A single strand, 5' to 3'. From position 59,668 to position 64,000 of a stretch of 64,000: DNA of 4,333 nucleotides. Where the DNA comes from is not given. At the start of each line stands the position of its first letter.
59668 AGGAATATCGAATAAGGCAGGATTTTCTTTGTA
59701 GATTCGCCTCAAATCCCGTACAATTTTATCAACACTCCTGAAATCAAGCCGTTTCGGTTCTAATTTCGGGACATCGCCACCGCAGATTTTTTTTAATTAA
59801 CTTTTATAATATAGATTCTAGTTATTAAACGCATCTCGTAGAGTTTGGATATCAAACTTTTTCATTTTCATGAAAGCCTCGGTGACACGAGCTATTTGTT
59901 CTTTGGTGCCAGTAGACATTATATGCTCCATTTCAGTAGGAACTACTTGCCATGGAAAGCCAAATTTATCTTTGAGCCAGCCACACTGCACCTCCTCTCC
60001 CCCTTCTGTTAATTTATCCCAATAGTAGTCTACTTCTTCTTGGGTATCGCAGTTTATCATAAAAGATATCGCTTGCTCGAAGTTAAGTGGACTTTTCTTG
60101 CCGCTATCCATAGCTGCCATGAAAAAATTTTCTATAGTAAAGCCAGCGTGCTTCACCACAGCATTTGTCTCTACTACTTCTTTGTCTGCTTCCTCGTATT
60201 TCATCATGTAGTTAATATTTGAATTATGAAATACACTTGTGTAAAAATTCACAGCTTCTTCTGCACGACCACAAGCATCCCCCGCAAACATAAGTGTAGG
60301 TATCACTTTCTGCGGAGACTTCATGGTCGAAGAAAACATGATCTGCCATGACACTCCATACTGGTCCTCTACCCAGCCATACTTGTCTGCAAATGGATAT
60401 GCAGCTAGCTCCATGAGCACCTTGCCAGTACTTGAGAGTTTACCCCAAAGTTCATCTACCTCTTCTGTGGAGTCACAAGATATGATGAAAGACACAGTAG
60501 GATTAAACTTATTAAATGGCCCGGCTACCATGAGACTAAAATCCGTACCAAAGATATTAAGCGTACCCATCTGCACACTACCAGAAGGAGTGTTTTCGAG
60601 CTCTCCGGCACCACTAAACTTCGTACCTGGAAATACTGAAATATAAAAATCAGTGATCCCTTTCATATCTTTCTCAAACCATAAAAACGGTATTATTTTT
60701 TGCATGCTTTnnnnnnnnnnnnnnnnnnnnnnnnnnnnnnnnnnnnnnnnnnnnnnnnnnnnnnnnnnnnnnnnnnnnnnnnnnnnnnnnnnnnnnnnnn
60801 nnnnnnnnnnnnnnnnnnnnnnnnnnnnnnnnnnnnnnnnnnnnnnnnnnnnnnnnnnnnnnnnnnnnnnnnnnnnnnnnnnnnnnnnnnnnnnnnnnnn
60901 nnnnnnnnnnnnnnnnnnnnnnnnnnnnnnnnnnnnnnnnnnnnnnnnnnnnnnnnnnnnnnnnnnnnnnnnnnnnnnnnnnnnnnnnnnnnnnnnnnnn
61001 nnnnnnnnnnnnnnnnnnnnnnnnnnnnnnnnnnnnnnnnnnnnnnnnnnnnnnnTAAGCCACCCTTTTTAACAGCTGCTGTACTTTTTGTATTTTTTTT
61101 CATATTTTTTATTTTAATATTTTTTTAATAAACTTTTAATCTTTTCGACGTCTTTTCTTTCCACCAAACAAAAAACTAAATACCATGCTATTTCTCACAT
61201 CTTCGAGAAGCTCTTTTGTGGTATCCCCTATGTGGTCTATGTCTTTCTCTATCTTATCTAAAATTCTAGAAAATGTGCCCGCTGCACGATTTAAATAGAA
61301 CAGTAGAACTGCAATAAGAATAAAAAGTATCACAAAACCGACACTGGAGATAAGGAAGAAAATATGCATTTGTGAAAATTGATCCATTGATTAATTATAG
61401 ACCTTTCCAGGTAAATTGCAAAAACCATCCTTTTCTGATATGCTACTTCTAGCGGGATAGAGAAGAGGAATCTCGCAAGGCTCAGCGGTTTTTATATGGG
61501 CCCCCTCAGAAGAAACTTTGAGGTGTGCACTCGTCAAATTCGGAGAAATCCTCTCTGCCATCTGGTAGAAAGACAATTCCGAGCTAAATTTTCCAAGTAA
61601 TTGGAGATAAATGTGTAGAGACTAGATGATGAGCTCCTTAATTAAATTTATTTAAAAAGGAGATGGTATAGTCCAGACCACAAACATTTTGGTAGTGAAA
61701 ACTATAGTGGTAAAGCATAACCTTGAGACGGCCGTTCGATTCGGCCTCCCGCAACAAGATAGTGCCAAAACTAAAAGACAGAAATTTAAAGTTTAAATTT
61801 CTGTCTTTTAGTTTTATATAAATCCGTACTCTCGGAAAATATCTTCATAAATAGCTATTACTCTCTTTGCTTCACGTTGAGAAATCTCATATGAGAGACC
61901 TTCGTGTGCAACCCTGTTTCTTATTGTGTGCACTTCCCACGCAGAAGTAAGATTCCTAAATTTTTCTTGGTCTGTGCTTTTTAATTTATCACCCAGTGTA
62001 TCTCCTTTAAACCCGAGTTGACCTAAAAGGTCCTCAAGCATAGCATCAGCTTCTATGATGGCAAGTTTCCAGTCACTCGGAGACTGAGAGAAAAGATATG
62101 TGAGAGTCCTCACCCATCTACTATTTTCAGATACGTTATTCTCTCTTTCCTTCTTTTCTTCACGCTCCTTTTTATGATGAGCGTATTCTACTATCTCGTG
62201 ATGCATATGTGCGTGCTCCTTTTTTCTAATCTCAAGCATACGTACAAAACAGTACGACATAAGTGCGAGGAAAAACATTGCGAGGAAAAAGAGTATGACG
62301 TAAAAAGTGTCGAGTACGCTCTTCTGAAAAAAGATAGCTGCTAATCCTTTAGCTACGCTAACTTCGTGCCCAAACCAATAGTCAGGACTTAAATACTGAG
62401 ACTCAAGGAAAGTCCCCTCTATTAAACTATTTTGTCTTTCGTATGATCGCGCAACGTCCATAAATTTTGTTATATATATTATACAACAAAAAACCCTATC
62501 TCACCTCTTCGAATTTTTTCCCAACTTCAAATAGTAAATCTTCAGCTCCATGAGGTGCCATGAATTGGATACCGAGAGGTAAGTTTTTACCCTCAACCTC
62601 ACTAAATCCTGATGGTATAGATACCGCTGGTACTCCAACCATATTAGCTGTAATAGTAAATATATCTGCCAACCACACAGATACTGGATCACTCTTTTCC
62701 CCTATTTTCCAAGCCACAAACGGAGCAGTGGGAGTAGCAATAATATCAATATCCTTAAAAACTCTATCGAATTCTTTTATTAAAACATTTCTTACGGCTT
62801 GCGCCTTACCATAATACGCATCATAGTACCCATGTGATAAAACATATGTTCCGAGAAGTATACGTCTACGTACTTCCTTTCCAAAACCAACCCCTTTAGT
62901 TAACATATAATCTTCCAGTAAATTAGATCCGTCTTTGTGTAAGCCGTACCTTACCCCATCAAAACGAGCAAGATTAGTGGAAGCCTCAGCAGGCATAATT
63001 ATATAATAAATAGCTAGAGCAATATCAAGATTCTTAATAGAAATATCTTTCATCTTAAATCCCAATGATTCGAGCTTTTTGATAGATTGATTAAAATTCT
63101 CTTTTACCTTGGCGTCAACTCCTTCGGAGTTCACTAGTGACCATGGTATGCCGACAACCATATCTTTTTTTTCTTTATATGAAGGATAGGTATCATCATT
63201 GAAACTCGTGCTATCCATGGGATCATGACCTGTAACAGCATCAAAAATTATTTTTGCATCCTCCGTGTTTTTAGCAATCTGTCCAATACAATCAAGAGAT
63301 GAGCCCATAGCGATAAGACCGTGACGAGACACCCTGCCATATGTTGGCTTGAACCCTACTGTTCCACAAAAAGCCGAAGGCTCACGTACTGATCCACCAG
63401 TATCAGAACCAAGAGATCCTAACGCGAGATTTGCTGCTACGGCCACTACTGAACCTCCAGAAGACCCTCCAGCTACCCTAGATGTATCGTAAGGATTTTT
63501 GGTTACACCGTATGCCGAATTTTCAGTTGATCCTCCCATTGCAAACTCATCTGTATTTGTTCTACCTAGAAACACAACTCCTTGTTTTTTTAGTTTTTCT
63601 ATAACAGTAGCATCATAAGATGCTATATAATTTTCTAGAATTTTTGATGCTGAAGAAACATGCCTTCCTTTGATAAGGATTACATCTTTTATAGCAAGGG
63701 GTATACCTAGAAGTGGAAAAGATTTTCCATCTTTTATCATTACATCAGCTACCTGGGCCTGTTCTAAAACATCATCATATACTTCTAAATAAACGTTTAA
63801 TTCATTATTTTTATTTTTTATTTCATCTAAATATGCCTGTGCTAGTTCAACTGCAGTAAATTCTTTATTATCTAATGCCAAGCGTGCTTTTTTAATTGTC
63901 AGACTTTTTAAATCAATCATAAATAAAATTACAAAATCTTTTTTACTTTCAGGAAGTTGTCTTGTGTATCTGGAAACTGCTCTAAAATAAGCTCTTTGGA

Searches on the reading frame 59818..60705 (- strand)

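Call 53: search_protein_families(library=pfam, proteins=[window:59818-60705:-], max_evalue=0.001)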
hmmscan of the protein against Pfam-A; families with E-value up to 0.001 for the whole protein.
window:59818-60705:- (295 aa): 2 families
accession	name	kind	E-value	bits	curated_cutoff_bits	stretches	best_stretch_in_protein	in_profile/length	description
PF06983.19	3-dmu-9_3-mt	-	1.4e-63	213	24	2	132-255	1-116/116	3-demethylubiquinone-9 3-methyltransferase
PF00903.31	Glyoxalase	-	1.6e-08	35.4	20.6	1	12-122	10-121/121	Glyoxalase/Bleomycin resistance protein/Dioxygenase superfamily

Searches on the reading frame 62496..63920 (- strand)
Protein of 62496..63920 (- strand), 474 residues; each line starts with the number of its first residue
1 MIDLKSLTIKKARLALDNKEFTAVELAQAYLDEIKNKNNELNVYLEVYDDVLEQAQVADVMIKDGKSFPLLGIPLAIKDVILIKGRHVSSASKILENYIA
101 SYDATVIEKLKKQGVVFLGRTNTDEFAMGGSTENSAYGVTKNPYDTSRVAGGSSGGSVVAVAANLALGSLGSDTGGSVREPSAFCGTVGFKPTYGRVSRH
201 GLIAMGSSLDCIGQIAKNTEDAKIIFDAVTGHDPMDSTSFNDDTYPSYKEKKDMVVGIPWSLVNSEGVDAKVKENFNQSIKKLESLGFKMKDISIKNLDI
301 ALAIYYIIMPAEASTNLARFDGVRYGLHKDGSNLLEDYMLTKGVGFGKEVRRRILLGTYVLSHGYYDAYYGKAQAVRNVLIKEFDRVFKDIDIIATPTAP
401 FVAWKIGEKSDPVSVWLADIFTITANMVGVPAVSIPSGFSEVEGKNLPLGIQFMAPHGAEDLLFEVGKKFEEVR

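Call 53: search_protein_families(library=pfam, proteins=[window:62496-63920:-], max_evalue=0.001)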
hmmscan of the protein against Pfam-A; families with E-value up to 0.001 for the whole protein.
window:62496-63920:- (474 aa): 1 family
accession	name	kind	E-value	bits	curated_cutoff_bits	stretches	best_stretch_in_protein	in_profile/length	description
PF01425.27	Amidase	-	1.5e-133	446.5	27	1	25-463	1-444/445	Amidase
